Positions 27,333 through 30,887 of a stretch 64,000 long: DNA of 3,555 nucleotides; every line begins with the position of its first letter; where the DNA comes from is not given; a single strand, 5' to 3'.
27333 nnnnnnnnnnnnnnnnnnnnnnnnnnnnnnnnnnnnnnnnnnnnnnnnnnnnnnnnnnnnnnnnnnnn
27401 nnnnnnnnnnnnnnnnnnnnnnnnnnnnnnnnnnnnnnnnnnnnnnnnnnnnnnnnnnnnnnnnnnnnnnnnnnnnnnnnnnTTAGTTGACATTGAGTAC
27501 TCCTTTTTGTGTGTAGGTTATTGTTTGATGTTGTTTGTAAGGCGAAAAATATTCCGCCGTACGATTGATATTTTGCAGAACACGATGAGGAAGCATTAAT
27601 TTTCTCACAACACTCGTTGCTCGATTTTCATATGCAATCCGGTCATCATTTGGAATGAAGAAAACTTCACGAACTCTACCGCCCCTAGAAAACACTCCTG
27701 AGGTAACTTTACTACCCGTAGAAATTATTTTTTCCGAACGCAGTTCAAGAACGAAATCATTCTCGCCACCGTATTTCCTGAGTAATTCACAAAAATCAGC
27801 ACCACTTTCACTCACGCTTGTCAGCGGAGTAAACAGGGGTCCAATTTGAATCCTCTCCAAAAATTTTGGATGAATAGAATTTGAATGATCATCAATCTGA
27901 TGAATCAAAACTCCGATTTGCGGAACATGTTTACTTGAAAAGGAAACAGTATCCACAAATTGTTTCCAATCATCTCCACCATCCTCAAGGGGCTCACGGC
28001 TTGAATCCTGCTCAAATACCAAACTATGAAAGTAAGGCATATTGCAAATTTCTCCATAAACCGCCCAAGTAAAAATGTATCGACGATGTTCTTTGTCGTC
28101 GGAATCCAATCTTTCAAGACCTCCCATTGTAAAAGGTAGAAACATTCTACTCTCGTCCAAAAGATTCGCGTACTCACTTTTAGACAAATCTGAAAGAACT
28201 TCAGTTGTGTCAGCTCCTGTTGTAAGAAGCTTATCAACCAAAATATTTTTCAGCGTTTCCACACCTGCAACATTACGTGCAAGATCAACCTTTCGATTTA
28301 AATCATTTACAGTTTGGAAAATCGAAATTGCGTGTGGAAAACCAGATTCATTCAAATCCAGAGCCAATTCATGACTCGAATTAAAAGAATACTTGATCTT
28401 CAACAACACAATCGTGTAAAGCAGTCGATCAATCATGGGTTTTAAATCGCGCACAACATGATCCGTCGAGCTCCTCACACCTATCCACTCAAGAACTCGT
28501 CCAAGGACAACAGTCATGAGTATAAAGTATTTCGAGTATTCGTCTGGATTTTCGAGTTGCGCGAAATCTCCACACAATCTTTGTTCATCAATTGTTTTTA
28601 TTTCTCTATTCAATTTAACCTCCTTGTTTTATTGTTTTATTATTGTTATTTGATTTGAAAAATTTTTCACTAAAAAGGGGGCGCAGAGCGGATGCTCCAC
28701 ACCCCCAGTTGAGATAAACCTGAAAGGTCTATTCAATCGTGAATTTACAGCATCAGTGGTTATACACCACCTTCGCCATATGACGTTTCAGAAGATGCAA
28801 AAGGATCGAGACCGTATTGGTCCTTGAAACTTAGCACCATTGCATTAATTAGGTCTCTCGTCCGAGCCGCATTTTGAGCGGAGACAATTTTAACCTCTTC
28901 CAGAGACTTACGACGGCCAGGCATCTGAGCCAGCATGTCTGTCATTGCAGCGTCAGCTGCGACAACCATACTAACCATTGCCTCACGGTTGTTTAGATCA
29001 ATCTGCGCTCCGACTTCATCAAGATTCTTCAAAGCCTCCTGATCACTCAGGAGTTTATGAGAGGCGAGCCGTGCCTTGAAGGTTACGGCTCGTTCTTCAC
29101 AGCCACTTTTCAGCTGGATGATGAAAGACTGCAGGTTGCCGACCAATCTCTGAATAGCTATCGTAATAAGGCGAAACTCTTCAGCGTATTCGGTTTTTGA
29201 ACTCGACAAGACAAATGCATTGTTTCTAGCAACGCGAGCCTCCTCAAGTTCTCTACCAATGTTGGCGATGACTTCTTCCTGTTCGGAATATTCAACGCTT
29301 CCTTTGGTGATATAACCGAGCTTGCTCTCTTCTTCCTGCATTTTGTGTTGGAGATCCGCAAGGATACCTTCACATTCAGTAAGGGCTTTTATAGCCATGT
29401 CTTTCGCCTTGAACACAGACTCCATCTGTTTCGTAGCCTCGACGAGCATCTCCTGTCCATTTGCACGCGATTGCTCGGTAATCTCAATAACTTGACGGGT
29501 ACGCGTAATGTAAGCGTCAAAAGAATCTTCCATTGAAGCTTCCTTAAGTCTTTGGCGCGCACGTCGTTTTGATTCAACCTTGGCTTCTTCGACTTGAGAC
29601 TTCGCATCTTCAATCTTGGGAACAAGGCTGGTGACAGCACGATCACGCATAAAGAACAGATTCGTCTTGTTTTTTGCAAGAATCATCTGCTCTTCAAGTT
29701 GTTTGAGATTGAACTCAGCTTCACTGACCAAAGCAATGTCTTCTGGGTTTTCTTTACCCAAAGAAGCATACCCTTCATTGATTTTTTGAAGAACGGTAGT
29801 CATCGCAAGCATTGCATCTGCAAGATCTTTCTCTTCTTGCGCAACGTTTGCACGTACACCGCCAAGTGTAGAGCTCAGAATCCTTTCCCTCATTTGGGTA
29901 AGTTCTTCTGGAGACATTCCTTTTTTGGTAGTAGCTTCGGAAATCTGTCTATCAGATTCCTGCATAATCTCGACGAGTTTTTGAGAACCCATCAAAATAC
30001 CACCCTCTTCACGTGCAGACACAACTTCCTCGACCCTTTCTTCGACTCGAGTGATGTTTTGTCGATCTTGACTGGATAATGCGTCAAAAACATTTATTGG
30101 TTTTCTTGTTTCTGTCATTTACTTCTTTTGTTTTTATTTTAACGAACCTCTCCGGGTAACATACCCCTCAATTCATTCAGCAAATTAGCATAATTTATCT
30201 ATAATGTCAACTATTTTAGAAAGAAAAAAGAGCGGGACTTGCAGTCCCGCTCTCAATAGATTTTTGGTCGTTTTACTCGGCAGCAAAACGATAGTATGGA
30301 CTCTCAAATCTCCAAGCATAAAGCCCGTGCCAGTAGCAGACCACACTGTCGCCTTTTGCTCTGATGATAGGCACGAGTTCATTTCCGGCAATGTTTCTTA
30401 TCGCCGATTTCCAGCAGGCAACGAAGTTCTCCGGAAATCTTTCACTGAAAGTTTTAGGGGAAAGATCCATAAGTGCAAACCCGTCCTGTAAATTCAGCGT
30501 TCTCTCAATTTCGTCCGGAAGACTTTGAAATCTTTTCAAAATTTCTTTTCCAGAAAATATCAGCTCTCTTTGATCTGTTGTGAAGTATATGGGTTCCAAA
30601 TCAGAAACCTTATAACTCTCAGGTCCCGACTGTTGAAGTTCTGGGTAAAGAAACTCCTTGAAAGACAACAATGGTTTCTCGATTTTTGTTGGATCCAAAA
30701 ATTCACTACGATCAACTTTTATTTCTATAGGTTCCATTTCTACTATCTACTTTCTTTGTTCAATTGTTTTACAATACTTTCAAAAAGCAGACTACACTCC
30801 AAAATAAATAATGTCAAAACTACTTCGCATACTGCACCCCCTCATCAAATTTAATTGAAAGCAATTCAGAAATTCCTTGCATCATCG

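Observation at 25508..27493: Classic-clade AAA+ ATPase with an atypical Walker B and a roughly 300-aa unknown N-terminal domain, translationally coupled to a 376-aa unknown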

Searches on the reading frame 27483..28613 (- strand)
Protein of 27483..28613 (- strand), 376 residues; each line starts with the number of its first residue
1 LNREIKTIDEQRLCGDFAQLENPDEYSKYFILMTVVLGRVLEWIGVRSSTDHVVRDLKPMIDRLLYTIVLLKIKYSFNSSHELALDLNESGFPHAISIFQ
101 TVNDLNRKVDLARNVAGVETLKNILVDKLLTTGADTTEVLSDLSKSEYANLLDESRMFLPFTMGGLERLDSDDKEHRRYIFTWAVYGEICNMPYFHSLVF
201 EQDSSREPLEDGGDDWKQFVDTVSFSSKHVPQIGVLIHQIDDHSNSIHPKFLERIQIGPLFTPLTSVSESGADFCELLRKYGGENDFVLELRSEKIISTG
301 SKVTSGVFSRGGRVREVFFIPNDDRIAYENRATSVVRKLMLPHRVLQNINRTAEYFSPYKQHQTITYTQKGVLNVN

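Call 3: search_protein_families(library=pfam, proteins=[window:27483-28613:-], max_evalue=0.1)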
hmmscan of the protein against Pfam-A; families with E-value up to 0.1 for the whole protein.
window:27483-28613:- (376 aa): 0 families

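Call 4: search_protein_families(library=ncbifam, proteins=[window:27483-28613:-], max_evalue=0.1)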
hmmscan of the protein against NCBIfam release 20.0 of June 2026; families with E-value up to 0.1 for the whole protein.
window:27483-28613:- (376 aa): 0 families

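Call 5: search_protein_families(library=padloc, proteins=[window:27483-28613:-], max_evalue=0.1)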
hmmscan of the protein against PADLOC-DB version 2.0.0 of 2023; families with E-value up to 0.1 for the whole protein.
window:27483-28613:- (376 aa): 0 families

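Call 6: search_protein_families(library=phrogs, proteins=[window:27483-28613:-], max_evalue=0.1)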
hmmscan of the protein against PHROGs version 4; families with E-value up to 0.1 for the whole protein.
window:27483-28613:- (376 aa): 0 families

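Call 23: search_solved_structures(query=A3, max_evalue=1)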
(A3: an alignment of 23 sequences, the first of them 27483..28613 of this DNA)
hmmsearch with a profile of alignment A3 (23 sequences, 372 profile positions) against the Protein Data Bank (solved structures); distinct sequences matched with E-value up to 1: 1.
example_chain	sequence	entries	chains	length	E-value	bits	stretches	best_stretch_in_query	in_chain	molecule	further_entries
6v41_AAA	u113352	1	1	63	0.27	13.2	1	159-211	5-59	Testis-specific chromodomain protein Y 1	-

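Call 28: search_protein_families(library=pfam, alignment_id=A3, max_evalue=0.05)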
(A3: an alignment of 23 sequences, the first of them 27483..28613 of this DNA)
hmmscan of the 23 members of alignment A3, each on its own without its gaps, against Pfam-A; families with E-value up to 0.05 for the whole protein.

A. member 1, window:27483-28613:- (376 aa): 0 families

B. families by the number of members that match (of 23 scanned): 0 families

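Call 51: find_homologous_proteins(query=A3)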
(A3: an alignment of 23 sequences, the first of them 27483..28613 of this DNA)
Query A3 (23 sequences) (376 aa, profile of the alignment): 155 proteins with E <= 0.001 among 8000 candidates; the best 120 are listed.
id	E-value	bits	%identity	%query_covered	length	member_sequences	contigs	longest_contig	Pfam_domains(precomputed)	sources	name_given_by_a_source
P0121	1.5e-119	417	42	98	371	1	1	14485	-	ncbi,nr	ncbi:MAG: hypothetical protein MRY49_02660 [Candidatus Pacebacteria bacterium]|nr:hypothetical prote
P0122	6.9e-116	405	35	95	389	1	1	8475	-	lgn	-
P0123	1.1e-109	385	65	98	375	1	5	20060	-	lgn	-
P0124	2.5e-109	384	100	91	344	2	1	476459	-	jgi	-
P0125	7.0e-108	379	23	65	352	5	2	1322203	-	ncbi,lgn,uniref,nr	ncbi:hypothetical protein [Ulvibacter litoralis]|uniref:Uncharacterized protein n=1 Tax=Ulvibacter l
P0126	3.8e-104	367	25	65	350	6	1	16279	-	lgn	-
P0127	2.6e-103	364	21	78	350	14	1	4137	-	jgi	jgi:hypothetical protein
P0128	5.8e-103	363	25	65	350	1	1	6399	-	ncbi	-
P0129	8.4e-103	362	24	65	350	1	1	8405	-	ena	-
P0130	2.4e-102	361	26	49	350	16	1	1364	-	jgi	jgi:hypothetical protein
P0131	2.7e-102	360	22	78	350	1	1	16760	-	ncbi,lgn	ncbi:MAG: hypothetical protein AAFP76_08690 [Bacteroidota bacterium]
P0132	4.9e-102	360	23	65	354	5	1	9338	-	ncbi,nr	ncbi:MAG: hypothetical protein HKO54_03635 [Flavobacteriaceae bacterium]|nr:hypothetical protein [Fl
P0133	7.0e-102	359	25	65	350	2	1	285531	-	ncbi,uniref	ncbi:hypothetical protein ACFO3O_12840 [Dokdonia ponticola]|uniref:DUF2971 domain-containing protein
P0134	8.5e-102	359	25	65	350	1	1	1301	-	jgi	-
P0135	1.3e-101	358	21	78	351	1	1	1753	-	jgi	jgi:hypothetical protein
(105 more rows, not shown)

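Call 61: predict_structure(alignment_id=A6)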
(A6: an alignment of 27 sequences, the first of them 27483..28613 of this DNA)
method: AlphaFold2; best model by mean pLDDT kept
length: 376 residues; sequences in the alignment: 27
mean_pLDDT: 86.2   pTM: 0.85
mean pLDDT of the five models: 86.2, 85.6, 85.5, 85.4, 82.7
residues with pLDDT >= 90: 221; 70-90: 106; 50-70: 40; < 50: 9
segments of 3 or more residues with pLDDT < 50: 1-6
pLDDT, mean of each block of 10 residues (from residue 1): 45 57 81 93 82 86 94 78 67 87 92 91 92 84 92 94 94 92 91 95 93 93 92 95 92 94 73 88 92 95 73 88 93 95 91 74 89 69
secondary structure, 60 per line:
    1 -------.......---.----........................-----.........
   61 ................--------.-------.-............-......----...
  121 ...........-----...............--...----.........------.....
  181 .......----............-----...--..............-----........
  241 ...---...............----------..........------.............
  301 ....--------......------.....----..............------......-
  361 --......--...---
elements in order: H8-14 H23-46 H52-76 H95-106 H108-113 H118-131 H137-151 E161-169 E176-187 E192-203 H214-227 H233-243 E247-261 H272-281 E288-304 E313-318 H325-329 E334-342 H343-347 H354-359 E363-368 E371-373

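Call 63: fold_search(model_id=the predicted structure, library=pdb)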
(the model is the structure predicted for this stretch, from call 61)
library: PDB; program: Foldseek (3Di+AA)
matches with E <= 10: 349; with E <= 0.001: 0
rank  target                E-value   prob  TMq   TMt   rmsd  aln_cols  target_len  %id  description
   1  6xw2                  4.1e-01  0.04  0.11  0.11  17.9       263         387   12  Crystal structure of the bright genetically encoded calcium indicator NCaMP7 based on mNeonGreen fluorescent protein (released 2020-01-29)
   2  6gqf_A                5.5e-01  0.07  0.11  0.19  10.6       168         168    8  The structure of mouse AsterA (GramD1a) with 25-hydroxy cholesterol (released 2018-09-26)
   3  5uwb_A                8.1e-01  0.04  0.09  0.14  24.5       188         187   14  Re-refined 4FCZ: lipid-bound crystal structure of toluene-tolerance protein from Pseudomonas putida (released 2017-04-19)
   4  6oe8_A                8.6e-01  0.10  0.18  0.22  22.6       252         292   10  The crystal structure of hyper-thermostable AgUricase mutant K12C/E286C (released 2019-08-21)
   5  6v8i_AB               9.0e-01  0.02  0.07  0.13  18.6       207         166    8  Composite atomic model of the Staphylococcus aureus phage 80alpha baseplate (released 2020-03-04)
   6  2yzb_E                9.6e-01  0.09  0.18  0.22  22.9       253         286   12  Crystal structure of uricase from Arthrobacter globiformis in complex with uric acid (substrate) (released 2008-05-06)
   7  3rga                  9.6e-01  0.03  0.10  0.12  20.1       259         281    8  Crystal structure of epoxide hydrolase for polyether lasalocid A biosynthesis (released 2012-03-07)
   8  5kpe_MODEL_1_A        1.0e+00  0.08  0.09  0.23  18.9       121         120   14  Solution NMR Structure of Denovo Beta Sheet Design Protein, Northeast Structural Genomics Consortium (NESG) Ta (released 2016-09-21)
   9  9do6_C                1.0e+00  0.02  0.08  0.07  43.7       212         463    8  Membrane-spanning OlyA/PlyB pore complex focused refinement (released 2025-09-24)
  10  9h5m_A                1.0e+00  0.01  0.06  0.08  27.9       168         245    5  Cryo-EM structure of Gasdermin-E (released 2025-11-05)
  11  6gqf_B                1.1e+00  0.07  0.12  0.21  10.3       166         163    8  The structure of mouse AsterA (GramD1a) with 25-hydroxy cholesterol (released 2018-09-26)
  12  9sob_Q                1.1e+00  0.02  0.09  0.09  17.7       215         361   10  Structural Model of the Nuclear Pore Complex in Arabidopsis thaliana (released 2025-11-05)
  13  5wd6_B                1.2e+00  0.11  0.10  0.17  18.3       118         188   10  bovine salivary protein form 30b (released 2018-07-11)
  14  1ex0_B                1.2e+00  0.01  0.08  0.05  22.5       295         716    7  HUMAN FACTOR XIII, MUTANT W279F ZYMOGEN (released 2003-12-23)
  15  1ex0_A                1.2e+00  0.01  0.07  0.04  23.4       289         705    7  HUMAN FACTOR XIII, MUTANT W279F ZYMOGEN (released 2003-12-23)
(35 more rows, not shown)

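Call 69: fold_search(model_id=the predicted structure, library=viral)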
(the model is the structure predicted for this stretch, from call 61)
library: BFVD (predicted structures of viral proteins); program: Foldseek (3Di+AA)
matches with E <= 10: 483; with E <= 0.001: 0
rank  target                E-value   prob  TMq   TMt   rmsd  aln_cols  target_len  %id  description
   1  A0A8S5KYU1            1.2e-02  0.06  0.07  0.06  27.6       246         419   11  Maturation protein [ssRNA phage Gephyllon.4_5]
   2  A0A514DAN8            2.0e-02  0.06  0.07  0.09  27.2       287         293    9  Maturation (Fragment) [Leviviridae sp.]
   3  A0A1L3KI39            3.1e-02  0.08  0.11  0.10  24.3       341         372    7  Maturation protein [Beihai levi-like virus 27]
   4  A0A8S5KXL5            3.9e-02  0.08  0.09  0.09  23.8       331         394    8  Maturation protein [ssRNA phage ESE007]
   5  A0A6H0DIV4            4.6e-02  0.13  0.12  0.11  26.2       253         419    9  Uncharacterized protein [de Gerlache virus]
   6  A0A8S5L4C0            4.6e-02  0.08  0.09  0.08  24.4       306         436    7  Maturation protein (Fragment) [ssRNA phage Esthiorhiza.1_9]
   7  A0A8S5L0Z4            4.6e-02  0.07  0.08  0.08  20.8       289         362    9  Maturation protein [ssRNA phage SRR6960549_3]
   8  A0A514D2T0            4.9e-02  0.07  0.10  0.10  27.5       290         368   12  Maturation protein [Leviviridae sp.]
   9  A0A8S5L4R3            4.9e-02  0.07  0.09  0.09  25.2       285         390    9  Maturation protein [ssRNA phage SRR6253161_2]
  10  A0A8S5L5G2            4.9e-02  0.07  0.09  0.08  26.2       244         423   10  Maturation protein [ssRNA phage SRR6960551_1]
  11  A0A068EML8            5.4e-02  0.06  0.09  0.08  29.4       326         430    8  Maturation/attachment protein [Marine phage EC]
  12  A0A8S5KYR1            5.4e-02  0.04  0.08  0.08  31.1       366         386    9  Maturation protein [ssRNA phage Gephyllon.1_14]
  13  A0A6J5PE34            5.8e-02  0.18  0.10  0.08  19.8       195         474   10  Uncharacterized protein [uncultured Caudovirales phage]
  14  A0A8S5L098            5.8e-02  0.09  0.11  0.10  23.3       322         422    8  Maturation protein [ssRNA phage SRR6960802_1]
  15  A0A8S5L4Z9            6.1e-02  0.08  0.09  0.07  24.1       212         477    8  Maturation protein [ssRNA phage SRR6960799_29]
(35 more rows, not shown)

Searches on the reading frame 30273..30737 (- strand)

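Call 3: search_protein_families(library=pfam, proteins=[window:30273-30737:-], max_evalue=0.1)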
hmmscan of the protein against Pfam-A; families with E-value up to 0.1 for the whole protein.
window:30273-30737:- (154 aa): 1 family
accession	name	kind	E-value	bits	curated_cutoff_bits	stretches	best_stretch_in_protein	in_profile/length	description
PF00579.31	tRNA-synt_1b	-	0.013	15.2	21.1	1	18-73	124-177/292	tRNA synthetases class I (W and Y)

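Call 4: search_protein_families(library=ncbifam, proteins=[window:30273-30737:-], max_evalue=0.1)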
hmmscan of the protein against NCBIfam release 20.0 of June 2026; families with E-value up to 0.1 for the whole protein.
window:30273-30737:- (154 aa): 1 family
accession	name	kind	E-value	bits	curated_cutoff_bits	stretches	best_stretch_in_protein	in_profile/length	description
NF047520.1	trans_act_CidR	equivalog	0.035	13.3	415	1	55-104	59-109/292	cidABC operon transcriptional activator CidR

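Call 5: search_protein_families(library=padloc, proteins=[window:30273-30737:-], max_evalue=0.1)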
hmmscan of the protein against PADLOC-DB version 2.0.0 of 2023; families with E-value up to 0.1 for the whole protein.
window:30273-30737:- (154 aa): 0 families

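Call 6: search_protein_families(library=phrogs, proteins=[window:30273-30737:-], max_evalue=0.1)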
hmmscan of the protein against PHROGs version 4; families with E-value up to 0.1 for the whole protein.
window:30273-30737:- (154 aa): 0 families
